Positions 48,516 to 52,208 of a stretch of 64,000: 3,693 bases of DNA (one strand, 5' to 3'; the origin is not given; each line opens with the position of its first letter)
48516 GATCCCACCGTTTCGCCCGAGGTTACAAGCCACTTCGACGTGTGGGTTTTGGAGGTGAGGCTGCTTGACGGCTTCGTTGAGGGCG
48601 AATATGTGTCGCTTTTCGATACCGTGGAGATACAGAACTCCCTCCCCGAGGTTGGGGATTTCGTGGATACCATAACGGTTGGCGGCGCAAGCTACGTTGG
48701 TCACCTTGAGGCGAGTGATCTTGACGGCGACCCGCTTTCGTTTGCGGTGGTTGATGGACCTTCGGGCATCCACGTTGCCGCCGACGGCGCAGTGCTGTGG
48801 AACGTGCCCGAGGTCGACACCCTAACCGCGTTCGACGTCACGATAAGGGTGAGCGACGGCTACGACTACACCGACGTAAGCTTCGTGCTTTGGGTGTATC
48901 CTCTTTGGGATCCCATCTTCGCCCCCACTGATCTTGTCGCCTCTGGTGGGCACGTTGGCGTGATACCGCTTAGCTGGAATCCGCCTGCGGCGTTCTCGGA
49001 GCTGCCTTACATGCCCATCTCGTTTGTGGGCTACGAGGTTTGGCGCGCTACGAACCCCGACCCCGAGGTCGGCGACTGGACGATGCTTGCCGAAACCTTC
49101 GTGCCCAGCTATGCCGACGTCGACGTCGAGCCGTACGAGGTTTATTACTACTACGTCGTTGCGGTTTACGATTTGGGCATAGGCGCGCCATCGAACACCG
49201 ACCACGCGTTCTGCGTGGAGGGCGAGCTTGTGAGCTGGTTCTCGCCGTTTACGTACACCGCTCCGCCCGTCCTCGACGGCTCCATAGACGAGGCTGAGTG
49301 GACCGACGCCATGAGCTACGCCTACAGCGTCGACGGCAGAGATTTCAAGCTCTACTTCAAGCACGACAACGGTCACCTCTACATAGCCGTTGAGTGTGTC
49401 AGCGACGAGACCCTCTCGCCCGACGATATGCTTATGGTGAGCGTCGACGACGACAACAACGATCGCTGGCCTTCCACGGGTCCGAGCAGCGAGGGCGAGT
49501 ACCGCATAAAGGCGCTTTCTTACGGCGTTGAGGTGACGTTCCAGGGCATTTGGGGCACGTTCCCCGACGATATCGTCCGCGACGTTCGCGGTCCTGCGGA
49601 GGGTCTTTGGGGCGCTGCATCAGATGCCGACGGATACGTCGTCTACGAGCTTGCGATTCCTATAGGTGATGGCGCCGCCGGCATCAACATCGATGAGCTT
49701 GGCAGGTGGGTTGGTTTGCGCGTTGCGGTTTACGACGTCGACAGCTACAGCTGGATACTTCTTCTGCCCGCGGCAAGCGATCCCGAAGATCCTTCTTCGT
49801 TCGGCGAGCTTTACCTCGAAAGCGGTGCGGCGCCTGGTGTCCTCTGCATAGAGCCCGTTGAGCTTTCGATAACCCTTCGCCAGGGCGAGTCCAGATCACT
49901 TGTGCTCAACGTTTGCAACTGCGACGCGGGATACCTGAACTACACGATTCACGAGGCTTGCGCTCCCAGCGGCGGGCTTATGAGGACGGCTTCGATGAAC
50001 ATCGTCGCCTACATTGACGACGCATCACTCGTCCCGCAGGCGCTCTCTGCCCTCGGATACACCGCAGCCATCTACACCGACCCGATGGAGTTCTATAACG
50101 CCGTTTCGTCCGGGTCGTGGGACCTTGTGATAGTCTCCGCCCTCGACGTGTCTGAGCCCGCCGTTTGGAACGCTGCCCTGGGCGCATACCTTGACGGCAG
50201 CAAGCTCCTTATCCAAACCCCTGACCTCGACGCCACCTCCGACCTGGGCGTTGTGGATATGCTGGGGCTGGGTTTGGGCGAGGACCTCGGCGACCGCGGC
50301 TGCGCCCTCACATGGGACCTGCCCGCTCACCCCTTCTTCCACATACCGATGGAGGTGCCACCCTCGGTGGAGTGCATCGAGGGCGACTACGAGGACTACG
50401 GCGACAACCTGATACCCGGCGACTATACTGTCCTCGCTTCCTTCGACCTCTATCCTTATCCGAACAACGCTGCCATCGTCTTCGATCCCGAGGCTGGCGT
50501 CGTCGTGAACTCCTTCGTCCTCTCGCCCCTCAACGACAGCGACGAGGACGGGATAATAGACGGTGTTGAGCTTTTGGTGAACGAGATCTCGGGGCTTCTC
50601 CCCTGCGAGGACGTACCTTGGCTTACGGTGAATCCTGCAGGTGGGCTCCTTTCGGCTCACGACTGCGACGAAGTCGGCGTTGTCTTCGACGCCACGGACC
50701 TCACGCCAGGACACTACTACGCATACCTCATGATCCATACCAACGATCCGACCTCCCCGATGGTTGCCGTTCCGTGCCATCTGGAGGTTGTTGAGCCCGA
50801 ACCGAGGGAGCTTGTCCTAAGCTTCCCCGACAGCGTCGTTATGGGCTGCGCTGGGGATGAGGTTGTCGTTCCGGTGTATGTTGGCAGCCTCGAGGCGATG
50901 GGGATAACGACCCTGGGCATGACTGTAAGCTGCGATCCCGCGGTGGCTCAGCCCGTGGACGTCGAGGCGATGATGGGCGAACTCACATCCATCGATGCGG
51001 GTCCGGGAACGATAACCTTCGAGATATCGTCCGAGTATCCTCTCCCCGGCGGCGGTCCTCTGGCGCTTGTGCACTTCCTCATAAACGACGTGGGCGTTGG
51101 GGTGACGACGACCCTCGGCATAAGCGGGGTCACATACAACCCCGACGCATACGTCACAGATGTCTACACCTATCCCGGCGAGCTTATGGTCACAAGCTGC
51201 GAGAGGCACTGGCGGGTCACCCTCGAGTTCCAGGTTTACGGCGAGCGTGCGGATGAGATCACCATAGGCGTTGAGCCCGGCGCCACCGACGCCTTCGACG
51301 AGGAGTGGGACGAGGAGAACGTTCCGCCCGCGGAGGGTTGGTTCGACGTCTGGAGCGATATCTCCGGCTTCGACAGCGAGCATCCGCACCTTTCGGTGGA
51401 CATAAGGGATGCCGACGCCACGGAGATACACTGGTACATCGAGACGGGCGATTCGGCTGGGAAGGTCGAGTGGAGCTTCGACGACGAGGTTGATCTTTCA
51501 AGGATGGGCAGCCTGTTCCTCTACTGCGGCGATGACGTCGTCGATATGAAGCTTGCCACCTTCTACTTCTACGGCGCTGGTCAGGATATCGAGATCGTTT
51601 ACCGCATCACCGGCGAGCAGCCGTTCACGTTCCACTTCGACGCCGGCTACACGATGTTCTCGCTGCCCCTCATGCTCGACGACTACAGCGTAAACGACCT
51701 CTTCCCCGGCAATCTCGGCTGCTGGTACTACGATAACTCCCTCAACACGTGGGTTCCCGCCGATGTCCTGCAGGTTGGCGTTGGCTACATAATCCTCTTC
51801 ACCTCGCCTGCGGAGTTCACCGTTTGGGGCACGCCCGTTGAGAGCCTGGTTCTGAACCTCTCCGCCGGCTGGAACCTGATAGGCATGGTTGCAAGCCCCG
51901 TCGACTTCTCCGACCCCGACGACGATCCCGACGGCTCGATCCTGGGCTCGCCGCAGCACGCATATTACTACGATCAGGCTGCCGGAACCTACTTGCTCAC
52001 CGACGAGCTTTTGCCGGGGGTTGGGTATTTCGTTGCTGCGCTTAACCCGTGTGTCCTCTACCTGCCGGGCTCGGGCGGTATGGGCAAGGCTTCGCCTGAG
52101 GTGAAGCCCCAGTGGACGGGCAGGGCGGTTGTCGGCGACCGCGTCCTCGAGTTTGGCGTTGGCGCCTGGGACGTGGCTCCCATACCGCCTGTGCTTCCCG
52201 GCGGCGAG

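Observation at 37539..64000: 26-kb array of five consecutive T9SS cargo genes, four of them giant (2661/2144/1647/>1961 aa), built from shuffled Ig-like, cadherin-like, Fn3, cohesin-like and CBM9-like modules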

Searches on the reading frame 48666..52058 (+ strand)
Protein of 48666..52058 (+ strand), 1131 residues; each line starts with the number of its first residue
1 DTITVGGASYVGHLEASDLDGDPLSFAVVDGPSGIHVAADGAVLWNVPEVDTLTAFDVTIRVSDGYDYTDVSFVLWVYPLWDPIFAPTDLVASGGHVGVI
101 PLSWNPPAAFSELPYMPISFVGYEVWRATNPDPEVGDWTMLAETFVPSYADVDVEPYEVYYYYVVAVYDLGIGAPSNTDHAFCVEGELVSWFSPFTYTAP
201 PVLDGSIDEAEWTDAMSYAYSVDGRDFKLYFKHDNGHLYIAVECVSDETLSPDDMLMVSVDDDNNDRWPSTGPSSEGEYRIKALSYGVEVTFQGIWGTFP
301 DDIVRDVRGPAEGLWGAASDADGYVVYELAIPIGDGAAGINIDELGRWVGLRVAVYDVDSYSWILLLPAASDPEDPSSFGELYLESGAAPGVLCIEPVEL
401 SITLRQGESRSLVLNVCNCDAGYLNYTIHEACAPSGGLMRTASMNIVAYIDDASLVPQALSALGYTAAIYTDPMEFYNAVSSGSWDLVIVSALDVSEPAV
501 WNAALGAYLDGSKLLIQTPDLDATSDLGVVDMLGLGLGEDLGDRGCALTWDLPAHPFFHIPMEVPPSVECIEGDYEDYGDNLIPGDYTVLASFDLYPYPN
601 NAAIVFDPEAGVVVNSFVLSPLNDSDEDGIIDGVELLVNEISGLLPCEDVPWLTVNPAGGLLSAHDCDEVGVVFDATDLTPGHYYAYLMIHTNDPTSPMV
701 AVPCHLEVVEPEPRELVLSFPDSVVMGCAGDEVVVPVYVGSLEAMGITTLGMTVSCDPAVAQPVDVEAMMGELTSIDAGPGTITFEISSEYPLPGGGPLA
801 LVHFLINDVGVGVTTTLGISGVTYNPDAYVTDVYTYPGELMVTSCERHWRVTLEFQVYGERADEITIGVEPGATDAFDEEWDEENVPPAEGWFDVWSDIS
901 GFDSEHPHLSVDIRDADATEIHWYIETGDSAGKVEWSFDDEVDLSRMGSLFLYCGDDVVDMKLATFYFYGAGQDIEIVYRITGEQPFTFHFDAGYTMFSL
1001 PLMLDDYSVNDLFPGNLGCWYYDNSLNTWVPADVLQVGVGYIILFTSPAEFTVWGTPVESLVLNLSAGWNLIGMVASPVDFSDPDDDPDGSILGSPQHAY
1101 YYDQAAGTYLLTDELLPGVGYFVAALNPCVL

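Call 35: find_related_loci(query=A1, collection=genome_contigs, flank=10000)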
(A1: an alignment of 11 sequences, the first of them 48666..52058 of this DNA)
Query A1 (1131 aa) in genome_contigs; peptide patterns used: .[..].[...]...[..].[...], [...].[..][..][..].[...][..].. (x = any residue, [..] = any of these).
150 stretches matched a pattern; 21 encode a relative of the query (tblastn E <= 1e-3); 21 distinct loci.
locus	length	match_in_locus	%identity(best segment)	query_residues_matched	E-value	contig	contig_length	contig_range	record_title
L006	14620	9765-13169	56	1-1131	0e+0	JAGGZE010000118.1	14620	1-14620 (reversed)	MAG: bacterium isolate AUK196 PB_MBMC_150_c_000000000156, whole genome shotgun sequence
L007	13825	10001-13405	57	1-1131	0e+0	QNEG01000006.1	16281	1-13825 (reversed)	MAG: bacterium isolate B30_G16 B30_Guay16_scaffold_01917, whole genome shotgun sequence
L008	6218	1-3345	58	20-1131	0e+0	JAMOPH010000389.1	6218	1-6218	MAG: bacterium isolate 4559-240_metabat1_scaf2bin.028 4559-240_scaffold_7371_c1, whole genome shotgun sequence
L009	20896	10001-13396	62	1-1131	0e+0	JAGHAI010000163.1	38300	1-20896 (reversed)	MAG: bacterium isolate AUK226 PB_MBMC_180_c_000000000069, whole genome shotgun sequence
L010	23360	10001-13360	38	1-1125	0e+0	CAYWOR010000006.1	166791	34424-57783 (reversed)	MAG TPA_asm: uncultured bacterium isolate SRP241326_co3_316 genome assembly, contig: NODE_126_length_166791_cov_16.47878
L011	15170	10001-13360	37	1-1125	0e+0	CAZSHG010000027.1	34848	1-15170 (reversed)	MAG TPA_asm: uncultured bacterium isolate binchicken_co17_265 genome assembly, contig: NODE_3466_length_34848_cov_6.9210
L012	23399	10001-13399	57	1-1131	0e+0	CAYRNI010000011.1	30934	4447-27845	MAG TPA_asm: uncultured bacterium isolate binchicken_co357_32 genome assembly, contig: NODE_435_length_30934_cov_10.5576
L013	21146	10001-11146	28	86-462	8e-25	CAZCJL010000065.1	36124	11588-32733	MAG TPA_asm: uncultured Cytophagia bacterium isolate SRP141376_co4_213 genome assembly, contig: NODE_2063_length_36124_c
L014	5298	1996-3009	26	88-430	8e-20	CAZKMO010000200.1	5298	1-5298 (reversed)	MAG TPA_asm: uncultured bacterium isolate binchicken_co89_50 genome assembly, contig: NODE_33924_length_5298_cov_5.03757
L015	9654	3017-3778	27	88-331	1e-18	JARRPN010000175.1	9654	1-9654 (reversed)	MAG: Calditrichaceae bacterium isolate Spart_177_MAG scaffold_11355, whole genome shotgun sequence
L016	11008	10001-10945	25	114-418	1e-15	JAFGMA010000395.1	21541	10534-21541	MAG: candidate division KSB1 bacterium isolate Zod_Metabat.436 k87_13139995, whole genome shotgun sequence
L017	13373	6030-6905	27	123-398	1e-11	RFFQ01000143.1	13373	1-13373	MAG: Gemmatimonadetes bacterium isolate J002 k99_1088713, whole genome shotgun sequence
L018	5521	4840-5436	30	148-333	6e-11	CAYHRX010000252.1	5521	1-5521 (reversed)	MAG TPA_asm: uncultured Chitinophagales bacterium isolate ERP119705_co14_37 genome assembly, contig: NODE_27449_length_5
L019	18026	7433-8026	32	149-333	2e-11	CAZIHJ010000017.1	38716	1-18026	MAG TPA_asm: uncultured Chitinophagales bacterium isolate SRP287453_co1_97 genome assembly, contig: NODE_1674_length_387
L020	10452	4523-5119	31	148-333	4e-10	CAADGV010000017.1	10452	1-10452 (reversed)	uncultured Chlorobi bacterium isolate CHB1.fa.gz genome assembly, contig: k127_367424, whole genome shotgun sequence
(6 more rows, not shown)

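Call 47: predict_structure(alignment_id=A1)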
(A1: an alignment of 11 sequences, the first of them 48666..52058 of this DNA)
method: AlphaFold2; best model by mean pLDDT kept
length: 1131 residues; sequences in the alignment: 11
mean_pLDDT: 68.4   pTM: 0.39
mean pLDDT of the five models: 68.4, 67.4, 65.1, 58.9, 58.3
residues with pLDDT >= 90: 64; 70-90: 540; 50-70: 344; < 50: 183
segments of 3 or more residues with pLDDT < 50: 196-201, 263-268, 334-347, 385-390, 432-443, 539-602, 625-627, 646-649, 874-910, 1074-1096
pLDDT, mean of each block of 10 residues (from residue 1): 78 73 83 84 84 89 86 88 86 76 77 65 84 71 69 83 87 88 73 51 63 68 78 69 83 84 52 65 82 68 66 72 79 49 43 81 74 64 51 63 72 75 61 39 69 76 71 89 82 78 82 77 58 54 32 30 27 36 43 38 53 65 52 59 54 69 64 75 64 53 66 75 78 87 80 88 91 90 91 84 87 81 82 80 80 69 69 49 35 36 34 66 67 82 80 81 83 76 75 66 68 81 64 71 76 67 58 45 42 51 60 59 60 55
secondary structure, 60 per line:
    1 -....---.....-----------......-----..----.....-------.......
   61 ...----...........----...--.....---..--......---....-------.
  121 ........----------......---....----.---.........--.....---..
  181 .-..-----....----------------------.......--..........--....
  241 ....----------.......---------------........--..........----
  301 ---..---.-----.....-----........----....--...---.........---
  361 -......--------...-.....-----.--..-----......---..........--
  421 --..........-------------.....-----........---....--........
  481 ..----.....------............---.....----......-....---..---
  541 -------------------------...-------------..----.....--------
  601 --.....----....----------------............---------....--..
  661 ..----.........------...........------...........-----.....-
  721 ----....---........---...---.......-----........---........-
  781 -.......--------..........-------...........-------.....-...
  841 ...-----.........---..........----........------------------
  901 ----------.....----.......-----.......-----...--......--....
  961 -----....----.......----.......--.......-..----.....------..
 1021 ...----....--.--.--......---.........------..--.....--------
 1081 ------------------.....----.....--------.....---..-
elements in order (helices of 4 or more, strands of 3 or more residues): E2-5 E9-13 E25-30 E42-46 E54-63 E68-78 E88-92 E100-105 H109-112 E120-128 E139-144 E148-151 E160-168 E171-175 E179-181 E190-193 E216-222 E225-234 E237-244 E255-261 E277-284 E287-296 E315-319 E325-332 H337-340 E349-357 E362-367 E380-384 E400-405 E409-418 E423-432 E446-450 H456-463 E467-470 H473-482 E487-491 H498-509 E513-517 H522-527 H529-532 E588-592 E603-607 E612-615 H632-643 E653-656 E659-662 E667-675 E682-692 E699-709 E715-719 E725-728 E732-739 E749-755 E761-768 E772-779 E782-788 E797-806 E814-824 E832-836 E838-843 E849-857 E861-870 H875-882 E911-915 E920-926 E932-938 E949-954 E957-960 E966-969 E974-980 E985-991 E994-1000 H1009-1012 E1019-1023 E1028-1031 E1040-1045 E1049-1057 E1068-1072 E1099-1103 E1108-1112 E1121-1125

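Call 49: fold_search(model_id=the predicted structure, library=pdb)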
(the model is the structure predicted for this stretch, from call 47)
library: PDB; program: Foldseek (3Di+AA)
matches with E <= 10: 1890; with E <= 0.001: 543
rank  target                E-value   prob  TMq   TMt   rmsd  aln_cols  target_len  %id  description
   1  8q6t_I                1.1e-15  1.00  0.10  0.10  83.3      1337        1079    8  Helical reconstruction of the relaxed thick filament from FIB milled left ventricular mouse myofibrils (released 2023-11-01)
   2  9ijj_4G               1.9e-15  1.00  0.12  0.04  59.8      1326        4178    9  In situ structure of the central apparatus in mouse sperm axoneme. (released 2025-06-04)
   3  9ijj_4I               2.7e-15  1.00  0.11  0.05  52.3      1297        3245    7  In situ structure of the central apparatus in mouse sperm axoneme. (released 2025-06-04)
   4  9ijj_4H               3.9e-15  1.00  0.11  0.05  60.2      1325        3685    8  In situ structure of the central apparatus in mouse sperm axoneme. (released 2025-06-04)
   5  7som_D                1.2e-14  1.00  0.08  0.06  55.2      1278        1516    9  Ciliary C2 central pair apparatus isolated from Chlamydomonas reinhardtii (released 2022-04-13)
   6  9ijj_O                7.5e-14  1.00  0.09  0.08  69.3      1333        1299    8  In situ structure of the central apparatus in mouse sperm axoneme. (released 2025-06-04)
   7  9ijj_C                6.6e-13  1.00  0.11  0.12  49.0      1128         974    8  In situ structure of the central apparatus in mouse sperm axoneme. (released 2025-06-04)
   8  9u5z_E                6.6e-13  1.00  0.09  0.07  31.6       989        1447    9  C3 convertases zymogen C4b2 in activation state (released 2026-01-14)
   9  7sqc_2B               1.0e-12  1.00  0.15  0.21  45.2      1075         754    8  Ciliary C1 central pair apparatus isolated from Chlamydomonas reinhardtii (released 2022-04-13)
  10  7sqc_O0               1.1e-12  1.00  0.11  0.11  56.8      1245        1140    9  Ciliary C1 central pair apparatus isolated from Chlamydomonas reinhardtii (released 2022-04-13)
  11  7sqc_2A               1.5e-12  1.00  0.14  0.19  47.4      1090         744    8  Ciliary C1 central pair apparatus isolated from Chlamydomonas reinhardtii (released 2022-04-13)
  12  6tav_D                2.5e-12  1.00  0.14  0.13  50.9      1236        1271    8  Crystal structure of endopeptidase-induced alpha2-macroglobulin (released 2021-05-12)
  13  9ijj_h                4.2e-12  0.99  0.08  0.07  39.0      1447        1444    7  In situ structure of the central apparatus in mouse sperm axoneme. (released 2025-06-04)
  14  9u60_E                6.0e-12  1.00  0.09  0.07  33.6      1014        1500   10  C3 convertases zymogen C4b2 in loading state (released 2026-01-14)
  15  3pvm_B                7.3e-12  1.00  0.10  0.10  40.4      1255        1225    9  Structure of Complement C5 in Complex with CVF (released 2011-01-19)
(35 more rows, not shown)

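Call 50: search_protein_families(library=pfam, alignment_id=A1, max_evalue=0.1)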
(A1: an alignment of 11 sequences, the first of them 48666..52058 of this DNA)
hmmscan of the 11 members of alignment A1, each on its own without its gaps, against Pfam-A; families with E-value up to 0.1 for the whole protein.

A. member 1, window:48666-52058:+ (1131 aa): 1 family
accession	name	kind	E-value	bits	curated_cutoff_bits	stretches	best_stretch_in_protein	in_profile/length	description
PF00963.24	Cohesin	-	8.2e-05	23.3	24.1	1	728-833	11-128/139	Cohesin domain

B. families by the number of members that match (of 11 scanned): 15 families
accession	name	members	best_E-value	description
PF13860.13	FlgD_ig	8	2.8e-12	FlgD Ig-like domain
PF18962.6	Por_Secre_tail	8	9.8e-05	Secretion system C-terminal sorting domain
PF00963.24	Cohesin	7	5.7e-10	Cohesin domain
PF00041.27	fn3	3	2.2e-06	Fibronectin type III domain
PF13895.12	Ig_2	3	6.2e-05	Immunoglobulin domain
PF14041.11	Lipoprotein_21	2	0.0013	LppP/LprE lipoprotein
PF02010.21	REJ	2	0.0041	REJ domain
PF13585.12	CHU_C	1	9.3e-05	CHU_C Type IX secretion signal domain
PF24507.1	Ig_CFAP65_4th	1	0.0016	CFAP65, fourth Ig-like domain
PF19190.6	BACON_2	1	0.0021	Viral BACON domain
PF09822.16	ABC_transp_aux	1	0.014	ABC-type uncharacterized transport system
PF22544.2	HYDIN_VesB_CFA65-like_Ig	1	0.02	HYDIN/CFA65/VesB-like, Ig-like domain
PF05345.18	He_PIG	1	0.026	Putative Ig domain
PF17963.7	Big_9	1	0.063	Bacterial Ig domain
PF10029.15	DUF2271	1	0.072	Predicted periplasmic protein (DUF2271)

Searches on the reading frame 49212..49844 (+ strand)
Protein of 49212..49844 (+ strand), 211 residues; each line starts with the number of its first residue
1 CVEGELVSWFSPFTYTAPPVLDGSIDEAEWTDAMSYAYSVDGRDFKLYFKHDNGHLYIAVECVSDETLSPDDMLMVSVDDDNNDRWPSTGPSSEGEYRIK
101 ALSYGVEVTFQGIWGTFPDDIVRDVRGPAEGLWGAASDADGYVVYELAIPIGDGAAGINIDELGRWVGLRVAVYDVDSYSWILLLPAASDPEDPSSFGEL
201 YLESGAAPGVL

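Call 53: search_solved_structures(query=A3, max_evalue=1, show_alignments=1)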
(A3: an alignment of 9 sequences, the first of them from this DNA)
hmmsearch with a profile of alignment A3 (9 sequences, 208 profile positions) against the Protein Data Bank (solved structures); distinct sequences matched with E-value up to 1: 7.
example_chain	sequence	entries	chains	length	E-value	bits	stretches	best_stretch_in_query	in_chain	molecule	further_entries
5d9z_B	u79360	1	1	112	0.012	18.6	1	75-116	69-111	Tuber agglutinin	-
5j76_B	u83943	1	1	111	0.013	18.6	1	75-115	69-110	12kD storage protein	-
5d5g_B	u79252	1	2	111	0.017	18.2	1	75-115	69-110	Tuber agglutinin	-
3r0e_B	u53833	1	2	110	0.033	17.2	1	75-109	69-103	Lectin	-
5t1x_B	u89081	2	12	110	0.048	16.7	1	75-113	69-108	Lectin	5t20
2d04_B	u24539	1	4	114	0.66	13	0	73-117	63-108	Curculin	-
2dpf_A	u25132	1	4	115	0.67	13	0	73-117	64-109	Curculin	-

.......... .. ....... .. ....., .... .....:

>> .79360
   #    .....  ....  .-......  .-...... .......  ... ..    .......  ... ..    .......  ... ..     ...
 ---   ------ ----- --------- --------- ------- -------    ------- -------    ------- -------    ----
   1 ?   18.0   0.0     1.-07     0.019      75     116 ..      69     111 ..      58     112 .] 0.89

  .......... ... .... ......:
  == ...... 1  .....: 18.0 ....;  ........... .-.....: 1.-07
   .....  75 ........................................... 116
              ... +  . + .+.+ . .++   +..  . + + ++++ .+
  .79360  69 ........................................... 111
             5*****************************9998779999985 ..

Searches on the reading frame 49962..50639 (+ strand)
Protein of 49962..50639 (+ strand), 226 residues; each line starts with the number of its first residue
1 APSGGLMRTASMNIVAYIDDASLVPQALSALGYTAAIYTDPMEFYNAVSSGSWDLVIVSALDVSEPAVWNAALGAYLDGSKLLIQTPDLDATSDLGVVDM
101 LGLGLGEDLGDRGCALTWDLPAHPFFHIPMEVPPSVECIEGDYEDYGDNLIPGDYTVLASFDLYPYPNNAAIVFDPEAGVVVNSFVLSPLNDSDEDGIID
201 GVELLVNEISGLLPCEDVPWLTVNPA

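Call 95: search_solved_structures(query=A8, max_evalue=5)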
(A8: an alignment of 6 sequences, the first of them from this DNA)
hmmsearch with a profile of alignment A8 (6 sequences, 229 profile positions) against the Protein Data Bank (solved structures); distinct sequences matched with E-value up to 5: 5.
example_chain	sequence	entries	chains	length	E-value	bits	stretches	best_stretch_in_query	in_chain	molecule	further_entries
6xeh_A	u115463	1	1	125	0.038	16.8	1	33-93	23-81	DE NOVO DESIGNED OR386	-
3i42_A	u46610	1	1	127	0.088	15.6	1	27-65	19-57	Response regulator receiver domain protein (CheY-like)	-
4euk_A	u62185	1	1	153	0.23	14.2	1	17-61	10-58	Histidine kinase 5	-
8ilt_A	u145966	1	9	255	0.48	13.2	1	127-180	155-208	Carboxylesterase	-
1tqh_A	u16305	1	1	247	0.99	12.2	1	127-180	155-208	Carboxylesterase precursor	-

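Call 96: search_protein_families(library=pfam, alignment_id=A8, max_evalue=5)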
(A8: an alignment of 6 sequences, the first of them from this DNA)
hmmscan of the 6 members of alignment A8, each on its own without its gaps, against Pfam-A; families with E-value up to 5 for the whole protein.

A. member 1, seq(226 aa): 0 families

B. families by the number of members that match (of 6 scanned): 2 families
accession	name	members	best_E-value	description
PF09822.16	ABC_transp_aux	1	0.00073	ABC-type uncharacterized transport system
PF14258.12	DUF4350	1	0.002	Domain of unknown function (DUF4350)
